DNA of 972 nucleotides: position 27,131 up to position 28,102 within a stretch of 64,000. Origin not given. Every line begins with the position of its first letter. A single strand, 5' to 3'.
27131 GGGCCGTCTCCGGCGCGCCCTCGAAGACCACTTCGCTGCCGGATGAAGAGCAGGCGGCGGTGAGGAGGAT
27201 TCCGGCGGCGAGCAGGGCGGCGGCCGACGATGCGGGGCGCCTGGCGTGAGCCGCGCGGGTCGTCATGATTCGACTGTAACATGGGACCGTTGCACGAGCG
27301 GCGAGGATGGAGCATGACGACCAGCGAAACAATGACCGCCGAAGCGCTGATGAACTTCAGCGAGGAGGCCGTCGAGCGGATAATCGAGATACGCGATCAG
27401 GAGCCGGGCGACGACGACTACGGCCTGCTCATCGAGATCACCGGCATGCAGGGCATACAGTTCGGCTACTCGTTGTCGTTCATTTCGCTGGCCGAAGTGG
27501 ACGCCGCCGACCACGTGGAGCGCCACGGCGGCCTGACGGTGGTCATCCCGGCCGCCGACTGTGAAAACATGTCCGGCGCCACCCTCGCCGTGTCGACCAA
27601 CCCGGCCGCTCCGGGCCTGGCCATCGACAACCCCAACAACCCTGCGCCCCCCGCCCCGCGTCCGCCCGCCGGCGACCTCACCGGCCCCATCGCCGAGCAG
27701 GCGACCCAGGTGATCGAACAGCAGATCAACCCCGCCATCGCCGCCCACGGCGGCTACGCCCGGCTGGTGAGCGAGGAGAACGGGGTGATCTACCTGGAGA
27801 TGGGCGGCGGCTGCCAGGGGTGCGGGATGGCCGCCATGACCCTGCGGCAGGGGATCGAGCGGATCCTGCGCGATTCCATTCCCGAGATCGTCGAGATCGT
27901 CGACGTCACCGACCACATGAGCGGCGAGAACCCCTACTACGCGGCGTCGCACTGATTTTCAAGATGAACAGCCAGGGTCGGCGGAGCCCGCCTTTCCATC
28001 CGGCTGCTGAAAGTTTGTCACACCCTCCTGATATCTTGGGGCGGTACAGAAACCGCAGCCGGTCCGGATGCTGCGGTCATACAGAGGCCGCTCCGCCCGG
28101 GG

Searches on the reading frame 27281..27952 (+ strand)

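Call 69: search_protein_families(library=pfam, proteins=[window:27281-27952:+], max_evalue=0.00001)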
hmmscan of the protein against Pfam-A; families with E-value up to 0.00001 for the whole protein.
window:27281-27952:+ (224 aa): 1 family
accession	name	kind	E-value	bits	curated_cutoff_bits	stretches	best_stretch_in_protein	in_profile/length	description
PF01106.22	NifU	-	1.6e-20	73.4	27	1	143-206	3-66/67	NifU-like domain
